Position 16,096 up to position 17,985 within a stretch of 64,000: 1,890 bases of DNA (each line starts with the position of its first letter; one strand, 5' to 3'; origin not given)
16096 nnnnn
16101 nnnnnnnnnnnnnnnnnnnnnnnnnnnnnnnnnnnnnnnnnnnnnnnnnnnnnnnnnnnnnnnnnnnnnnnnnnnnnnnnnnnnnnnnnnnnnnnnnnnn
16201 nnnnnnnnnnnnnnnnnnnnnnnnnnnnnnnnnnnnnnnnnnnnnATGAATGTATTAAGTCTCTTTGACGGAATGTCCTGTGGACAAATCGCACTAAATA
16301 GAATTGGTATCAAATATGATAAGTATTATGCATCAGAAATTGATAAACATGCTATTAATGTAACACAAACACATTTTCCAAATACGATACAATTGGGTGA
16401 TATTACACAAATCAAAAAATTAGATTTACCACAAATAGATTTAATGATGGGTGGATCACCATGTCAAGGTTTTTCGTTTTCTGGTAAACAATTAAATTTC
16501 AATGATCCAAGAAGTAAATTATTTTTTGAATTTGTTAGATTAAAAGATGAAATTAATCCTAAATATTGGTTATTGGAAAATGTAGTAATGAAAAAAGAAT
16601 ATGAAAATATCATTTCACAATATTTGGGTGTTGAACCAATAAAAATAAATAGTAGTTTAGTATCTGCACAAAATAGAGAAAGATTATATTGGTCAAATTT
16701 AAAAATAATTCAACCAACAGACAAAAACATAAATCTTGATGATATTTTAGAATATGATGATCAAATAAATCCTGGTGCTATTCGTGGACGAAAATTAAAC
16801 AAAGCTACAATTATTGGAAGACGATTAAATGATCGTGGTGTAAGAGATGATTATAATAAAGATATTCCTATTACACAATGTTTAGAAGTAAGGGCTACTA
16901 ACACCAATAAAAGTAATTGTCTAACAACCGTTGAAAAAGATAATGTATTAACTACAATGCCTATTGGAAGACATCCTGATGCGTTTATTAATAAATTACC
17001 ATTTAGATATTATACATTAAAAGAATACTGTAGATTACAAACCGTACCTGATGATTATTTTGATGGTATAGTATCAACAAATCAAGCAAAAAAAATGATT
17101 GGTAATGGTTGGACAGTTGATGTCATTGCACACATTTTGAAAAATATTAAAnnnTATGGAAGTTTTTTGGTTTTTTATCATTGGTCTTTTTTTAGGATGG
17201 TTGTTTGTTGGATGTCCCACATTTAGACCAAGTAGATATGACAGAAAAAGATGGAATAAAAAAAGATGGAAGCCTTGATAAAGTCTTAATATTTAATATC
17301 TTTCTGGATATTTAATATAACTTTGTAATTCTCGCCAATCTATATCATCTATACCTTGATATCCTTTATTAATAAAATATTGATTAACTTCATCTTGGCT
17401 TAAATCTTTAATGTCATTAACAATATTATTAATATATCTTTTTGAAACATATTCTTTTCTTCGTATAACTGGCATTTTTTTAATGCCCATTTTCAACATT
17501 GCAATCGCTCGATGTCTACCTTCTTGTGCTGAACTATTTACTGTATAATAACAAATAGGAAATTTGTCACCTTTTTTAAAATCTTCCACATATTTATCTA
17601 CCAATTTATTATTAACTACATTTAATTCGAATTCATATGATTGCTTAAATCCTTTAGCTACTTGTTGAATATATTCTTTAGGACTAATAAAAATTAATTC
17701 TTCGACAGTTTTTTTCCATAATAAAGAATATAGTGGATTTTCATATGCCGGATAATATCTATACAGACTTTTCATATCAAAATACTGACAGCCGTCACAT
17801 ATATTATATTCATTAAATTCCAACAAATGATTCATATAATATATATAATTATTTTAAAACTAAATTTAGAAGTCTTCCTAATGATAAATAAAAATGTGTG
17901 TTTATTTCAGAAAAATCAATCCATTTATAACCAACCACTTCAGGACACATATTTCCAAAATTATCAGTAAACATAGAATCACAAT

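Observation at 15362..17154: Tandem duplicated C5 cytosine methyltransferases with diverged target-recognition domains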

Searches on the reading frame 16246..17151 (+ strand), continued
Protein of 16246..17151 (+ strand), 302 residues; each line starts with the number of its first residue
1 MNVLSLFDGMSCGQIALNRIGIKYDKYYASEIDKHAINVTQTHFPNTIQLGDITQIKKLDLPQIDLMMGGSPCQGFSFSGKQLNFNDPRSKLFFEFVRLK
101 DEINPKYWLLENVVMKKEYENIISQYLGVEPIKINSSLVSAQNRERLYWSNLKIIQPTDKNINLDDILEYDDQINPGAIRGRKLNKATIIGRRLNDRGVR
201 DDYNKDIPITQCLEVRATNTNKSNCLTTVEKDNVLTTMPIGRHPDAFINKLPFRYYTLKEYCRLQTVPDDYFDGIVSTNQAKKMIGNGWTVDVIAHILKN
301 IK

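Call 66: predict_structure(alignment_id=A3)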
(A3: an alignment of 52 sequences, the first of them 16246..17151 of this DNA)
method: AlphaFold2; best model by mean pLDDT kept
length: 302 residues; sequences in the alignment: 52
mean_pLDDT: 73.2   pTM: 0.76
mean pLDDT of the five models: 73.2, 72.9, 72.5, 70.3, 65.7
residues with pLDDT >= 90: 114; 70-90: 81; 50-70: 28; < 50: 79
segments of 3 or more residues with pLDDT < 50: 72-82, 177-218, 226-247, 249-252
pLDDT, mean of each block of 10 residues (from residue 1): 84 91 93 87 94 88 93 42 58 88 95 83 93 93 87 94 82 55 30 44 38 42 53 30 45 68 90 88 75 93 81
secondary structure, 60 per line:
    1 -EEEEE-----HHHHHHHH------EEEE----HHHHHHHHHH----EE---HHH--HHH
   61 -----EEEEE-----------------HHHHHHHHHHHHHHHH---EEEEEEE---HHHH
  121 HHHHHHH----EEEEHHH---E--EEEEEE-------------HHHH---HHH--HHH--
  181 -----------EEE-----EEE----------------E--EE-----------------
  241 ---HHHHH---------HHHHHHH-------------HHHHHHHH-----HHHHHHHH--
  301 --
elements in order: E2-6 H12-19 E26-29 H34-43 E66-70 H88-103 E107-113 H117-127 E132-135 E145-150 H164-167 E192-194 E200-202 H244-248 H258-264 H278-285 H291-298
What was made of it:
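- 16723..17019 (+): Target-recognition domain of B (about aa 160-258). AlphaFold2 pLDDT is below 50 for most of residues 177-252 (call 66).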

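Call 71: fold_search(model_id=the predicted structure, library=pdb)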
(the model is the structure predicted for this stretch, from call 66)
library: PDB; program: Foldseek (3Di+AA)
matches with E <= 10: 1482; with E <= 0.001: 225
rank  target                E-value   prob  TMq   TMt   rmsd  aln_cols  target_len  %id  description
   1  6kda_A                7.7e-22  1.00  0.69  0.73   5.7       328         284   26  Crystal structure of human DNMT3B-DNMT3L in complex with DNA containing CpGpG site (released 2020-02-19)
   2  6kdl_A                5.9e-21  1.00  0.70  0.75   5.8       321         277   26  Crystal structure of human DNMT3B-DNMT3L complex (I) (released 2020-02-19)
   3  6u8p_A                7.6e-21  1.00  0.67  0.69   7.1       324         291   25  Crystal structure of DNMT3B-DNMT3L in complex with CpGpA DNA (released 2020-06-10)
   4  6kdp_A                8.6e-21  1.00  0.66  0.72   5.7       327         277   26  Crystal structure of human DNMT3B-DNMT3L complex (II) (released 2020-02-19)
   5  6u90_A                1.1e-20  1.00  0.64  0.67   7.3       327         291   26  Crystal structure of DNMT3B(N779A)-DNMT3L in complex with CpGpT DNA (released 2020-06-10)
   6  8xee_A                1.3e-20  1.00  0.69  0.75   5.4       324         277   26  Human DNMT3B mutant-R823G (released 2024-10-23)
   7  6u8w_A                1.3e-20  1.00  0.69  0.72   6.0       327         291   26  Crystal structure of DNMT3B(K777A)-DNMT3L in complex with CpGpT DNA (released 2020-06-10)
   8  6kdt_A                1.4e-20  1.00  0.68  0.75   5.2       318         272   25  Crystal structure of human DNMT3B (Q772R)-DNMT3L complex (released 2020-02-19)
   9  8eih_A                2.0e-20  1.00  0.66  0.48   6.3       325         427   26  Cryo-EM structure of human DNMT3B homo-tetramer (form I) (released 2023-09-20)
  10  7v0e_A                2.4e-20  1.00  0.64  0.71   6.7       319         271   25  Crystal structure of the macro-oligomeric form of DNMT3B methyltransferase domain. (released 2022-06-22)
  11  6w89_A                2.4e-20  1.00  0.65  0.68   7.4       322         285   24  Structure of DNMT3A (R882H) in complex with CGA DNA (released 2020-04-15)
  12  5yx2_A                2.6e-20  1.00  0.65  0.69   7.2       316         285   25  Crystal structure of DNMT3A-DNMT3L in complex with DNA containing two CpG sites (released 2018-01-31)
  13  6u91_A                2.8e-20  1.00  0.65  0.68   7.0       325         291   28  Crystal structure of DNMT3B(Q772R)-DNMT3L in complex with CpGpT DNA (released 2020-06-10)
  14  8te4_B                3.3e-20  1.00  0.68  0.74   5.9       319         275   24  Crystal structure of the methyltransferase domain of R882H/N879A DNMT3A homotetramer (released 2024-03-13)
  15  8te3_A                4.0e-20  1.00  0.66  0.72   6.6       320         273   26  Crystal structure of the methyltransferase domain of R882C/R676K DNMT3A homotetramer (released 2024-03-13)
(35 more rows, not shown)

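Call 79: find_encoding_contigs(protein=P0122, flank=6000, max_places=6)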
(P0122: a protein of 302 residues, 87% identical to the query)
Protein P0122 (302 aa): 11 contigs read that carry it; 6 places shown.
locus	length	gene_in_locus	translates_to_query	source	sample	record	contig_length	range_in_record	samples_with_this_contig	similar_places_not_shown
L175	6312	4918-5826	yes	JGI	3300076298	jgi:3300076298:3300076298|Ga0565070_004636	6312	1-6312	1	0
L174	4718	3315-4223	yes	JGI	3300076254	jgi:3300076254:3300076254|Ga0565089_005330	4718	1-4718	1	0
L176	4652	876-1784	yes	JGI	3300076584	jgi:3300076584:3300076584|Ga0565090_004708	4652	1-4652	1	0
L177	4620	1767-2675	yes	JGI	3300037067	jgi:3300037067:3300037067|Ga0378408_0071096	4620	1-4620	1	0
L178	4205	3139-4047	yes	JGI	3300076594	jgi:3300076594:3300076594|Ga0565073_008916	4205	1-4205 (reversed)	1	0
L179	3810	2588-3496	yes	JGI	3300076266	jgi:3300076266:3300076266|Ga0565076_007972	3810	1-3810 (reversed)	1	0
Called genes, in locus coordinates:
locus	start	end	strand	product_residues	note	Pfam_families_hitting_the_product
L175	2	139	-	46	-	?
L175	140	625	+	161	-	-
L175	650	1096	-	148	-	PF02195:ParB_N (weak)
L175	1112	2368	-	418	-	PF13620:CarboxypepD_reg (weak), PF13715:CarbopepD_reg_2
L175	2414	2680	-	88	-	-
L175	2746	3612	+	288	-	PF00145:DNA_methylase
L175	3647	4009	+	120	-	-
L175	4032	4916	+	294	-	PF00145:DNA_methylase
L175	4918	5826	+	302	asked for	PF00145:DNA_methylase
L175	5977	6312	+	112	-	?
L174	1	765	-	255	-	?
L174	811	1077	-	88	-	-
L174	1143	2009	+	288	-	PF00145:DNA_methylase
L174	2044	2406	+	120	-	-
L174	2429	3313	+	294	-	PF00145:DNA_methylase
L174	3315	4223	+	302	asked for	PF00145:DNA_methylase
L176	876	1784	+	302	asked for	PF00145:DNA_methylase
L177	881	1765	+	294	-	PF00145:DNA_methylase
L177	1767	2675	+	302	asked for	PF00145:DNA_methylase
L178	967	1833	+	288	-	PF00145:DNA_methylase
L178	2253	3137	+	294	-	PF00145:DNA_methylase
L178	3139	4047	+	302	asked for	PF00145:DNA_methylase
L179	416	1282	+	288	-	PF00145:DNA_methylase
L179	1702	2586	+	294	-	PF00145:DNA_methylase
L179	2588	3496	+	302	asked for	PF00145:DNA_methylase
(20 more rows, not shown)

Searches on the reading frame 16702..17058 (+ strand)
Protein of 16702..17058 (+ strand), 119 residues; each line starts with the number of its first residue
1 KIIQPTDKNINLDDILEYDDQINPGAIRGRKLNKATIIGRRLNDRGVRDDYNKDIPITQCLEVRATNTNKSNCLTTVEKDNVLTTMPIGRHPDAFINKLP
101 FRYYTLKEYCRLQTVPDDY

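Call 20: search_solved_structures(query=window:16702-17058:+, max_evalue=10, show_alignments=4)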
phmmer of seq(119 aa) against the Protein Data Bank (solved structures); distinct sequences matched with E-value up to 10: 0.
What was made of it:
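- Tried and rejected: B's TRD has no PDB match (call 20), and its AlphaFold2 model is unreliable (most of residues 177-252 below pLDDT 50, call 66).
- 16723..17019 (+): No PDB sequence match (call 20).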

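Call 37: search_dna_similar(query=window:16738-17058:+, collection=phages, mode=protein, max_rows=30, max_evalue=0.00001)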
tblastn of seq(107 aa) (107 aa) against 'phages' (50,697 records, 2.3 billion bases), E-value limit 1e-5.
Records with a match: 72; places in all: 72; records where one place covers at least 80% of the query: 13.
Best place of each record, by identity: <60% 72.
By first word of the organism name: Escherichia 45; Vibrio 12; Campylobacter 4; Justusliebigvirus 3; Bacteroides 2; Pseudoalteromonas 2; Enterobacteria 1; Salmonella 1; Serratia 1; Bacteriophage 1.
By host as written in the record: Escherichia coli 12; Escherichia coli K-12 MG1655 8; - 7; Vibrio parahaemolyticus O22C 5; Campylobacter jejuni 4; Escherichia coli K-12 3; Escherichia sp. 3; Vibrio splendidus 3; and 21 more.
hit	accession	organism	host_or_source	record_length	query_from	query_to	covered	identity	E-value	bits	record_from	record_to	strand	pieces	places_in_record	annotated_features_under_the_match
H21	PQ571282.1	Bacteroides phage BU2-2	Bacteroides uniformis BG2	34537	13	107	89%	45.4%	7e-11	62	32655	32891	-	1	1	DNA methyltransferase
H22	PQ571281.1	Bacteroides phage BU2-1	Bacteroides uniformis BG2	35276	13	107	89%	45.4%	7e-11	62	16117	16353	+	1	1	DNA methyltransferase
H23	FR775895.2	Escherichia phage phi92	Escherichia coli K92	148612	23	107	79%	49.4%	2e-14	72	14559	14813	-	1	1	PHI92_gene_043: Phi92_gp043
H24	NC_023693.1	Escherichia phage phi92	Escherichia coli K92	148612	23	107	79%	49.4%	2e-14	72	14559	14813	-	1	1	PHI92_gene_043: DNA methyltransferase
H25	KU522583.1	Enterobacteria phage ECGD1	-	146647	23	107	79%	48.3%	6e-14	71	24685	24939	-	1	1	putative site-specific DNA-methylase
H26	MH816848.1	Escherichia phage vB_vPM_PD06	Escherichia coli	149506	23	107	79%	48.3%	6e-14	71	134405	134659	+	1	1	putative site-specific DNA-methylase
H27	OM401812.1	Escherichia phage vB_EcoM_PD211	Escherichia coli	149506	23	107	79%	48.3%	6e-14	71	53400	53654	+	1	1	record has no annotation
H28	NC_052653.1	Escherichia phage vB_vPM_PD06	Escherichia coli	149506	23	107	79%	48.3%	6e-14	71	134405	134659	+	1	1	DNA methyltransferase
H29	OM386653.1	Escherichia phage vB_EcoM_ESCO8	Escherichia coli APEC BEN3573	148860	23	107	79%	48.3%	7e-14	71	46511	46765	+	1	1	cytosine methyltransferase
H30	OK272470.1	Escherichia phage JLBYU50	Escherichia coli K-12 MG1655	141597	23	107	79%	48.3%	8e-14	71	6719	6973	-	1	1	putative cytosine methyltransferase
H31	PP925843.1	Escherichia phage VivaForever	Escherichia coli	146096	23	107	79%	48.3%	8e-14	71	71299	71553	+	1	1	DNA methyltransferase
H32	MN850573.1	Escherichia phage muut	Escherichia coli K-12 MG1655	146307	23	107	79%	48.3%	8e-14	71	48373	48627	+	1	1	cytosine methyltransferase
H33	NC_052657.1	Escherichia phage muut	Escherichia coli K-12 MG1655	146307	23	107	79%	48.3%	8e-14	71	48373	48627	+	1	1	DNA methyltransferase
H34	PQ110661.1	Escherichia phage vB_EcoM_ZYD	Escherichia coli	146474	23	107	79%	48.3%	8e-14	71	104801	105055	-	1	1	DNA methyltransferase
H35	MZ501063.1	Escherichia phage EmilieFrey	Escherichia coli K-12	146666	23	107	79%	48.3%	8e-14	71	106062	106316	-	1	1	Dcm-like C5 cytosine methyltransferase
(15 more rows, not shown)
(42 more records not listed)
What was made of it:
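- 16723..17019 (+): About 48% identical to the C5 MTase of phi92-like coliphages (call 37).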

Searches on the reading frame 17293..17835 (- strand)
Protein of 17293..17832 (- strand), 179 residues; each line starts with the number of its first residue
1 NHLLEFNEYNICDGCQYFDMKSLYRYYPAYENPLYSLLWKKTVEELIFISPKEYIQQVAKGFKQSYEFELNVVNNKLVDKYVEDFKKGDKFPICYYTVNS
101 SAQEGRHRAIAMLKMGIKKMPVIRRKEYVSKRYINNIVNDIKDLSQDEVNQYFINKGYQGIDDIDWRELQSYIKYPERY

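Call 4: search_protein_families(library=pfam, proteins=[window:17293-17832:-], max_evalue=0.01)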
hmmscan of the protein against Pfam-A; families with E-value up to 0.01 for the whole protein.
window:17293-17832:- (179 aa): 0 families

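Call 11: search_protein_families(library=phrogs, proteins=[window:17293-17832:-], max_evalue=0.001)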
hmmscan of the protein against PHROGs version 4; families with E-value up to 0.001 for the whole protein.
window:17293-17832:- (179 aa): 0 families

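Call 55: search_protein_families(library=padloc, proteins=[window:17296-17835:-], max_evalue=0.01)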
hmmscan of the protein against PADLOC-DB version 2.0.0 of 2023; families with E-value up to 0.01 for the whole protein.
window:17296-17835:- (180 aa): 0 families

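Call 56: search_protein_families(library=ncbifam, proteins=[window:17296-17835:-], max_evalue=0.01)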
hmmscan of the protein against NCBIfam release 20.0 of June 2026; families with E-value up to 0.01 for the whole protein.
window:17296-17835:- (180 aa): 0 families

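Call 73: search_solved_structures(query=window:17296-17835:-, max_evalue=1, show_alignments=2)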
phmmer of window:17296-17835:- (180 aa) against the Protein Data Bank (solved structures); distinct sequences matched with E-value up to 1: 7.
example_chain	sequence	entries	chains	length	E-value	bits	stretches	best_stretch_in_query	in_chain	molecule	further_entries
9ybi_A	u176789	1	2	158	0.12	15.5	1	21-103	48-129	Metal transporter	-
4p1g_A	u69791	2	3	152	0.22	14.6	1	21-103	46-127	Metal transporter CNNM2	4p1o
6wus_A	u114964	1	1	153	0.22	14.6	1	21-103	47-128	Metal transporter CNNM2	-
4iy0_A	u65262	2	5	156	0.22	14.6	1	21-103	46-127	Metal transporter CNNM2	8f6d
4iy2_A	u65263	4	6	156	0.22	14.6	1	21-103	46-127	Metal transporter CNNM2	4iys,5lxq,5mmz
4iy4_A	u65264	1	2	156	0.23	14.5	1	21-103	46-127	Metal transporter CNNM2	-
3qf7_A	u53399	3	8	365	0.85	12.7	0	86-134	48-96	Rad50 | Probable DNA double-strand break repair Rad50 ATPase,Probable DNA double-strand break repa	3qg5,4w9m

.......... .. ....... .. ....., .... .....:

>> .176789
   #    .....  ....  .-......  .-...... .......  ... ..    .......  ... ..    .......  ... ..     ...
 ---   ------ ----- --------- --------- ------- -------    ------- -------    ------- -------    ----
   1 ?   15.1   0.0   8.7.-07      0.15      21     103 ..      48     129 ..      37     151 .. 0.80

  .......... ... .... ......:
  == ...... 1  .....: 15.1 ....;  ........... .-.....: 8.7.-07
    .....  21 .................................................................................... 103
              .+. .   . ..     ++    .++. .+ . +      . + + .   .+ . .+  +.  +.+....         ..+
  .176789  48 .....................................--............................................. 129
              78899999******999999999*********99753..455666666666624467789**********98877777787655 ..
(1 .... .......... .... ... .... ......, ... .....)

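Call 76: search_protein_families(library=phrogs, proteins=[window:17296-17835:-], max_evalue=1)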
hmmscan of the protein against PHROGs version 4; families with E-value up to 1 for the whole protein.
window:17296-17835:- (180 aa): 2 families
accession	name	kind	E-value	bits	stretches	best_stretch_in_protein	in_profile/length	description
phrog_4635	-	unknown function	0.046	15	1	76-132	34-91/103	-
phrog_14410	-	unknown function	0.12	14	1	138-164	32-59/67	-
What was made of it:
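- Checked: ORF 17293 has no significant hit anywhere (calls 4, 11, 56, 73, 76).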
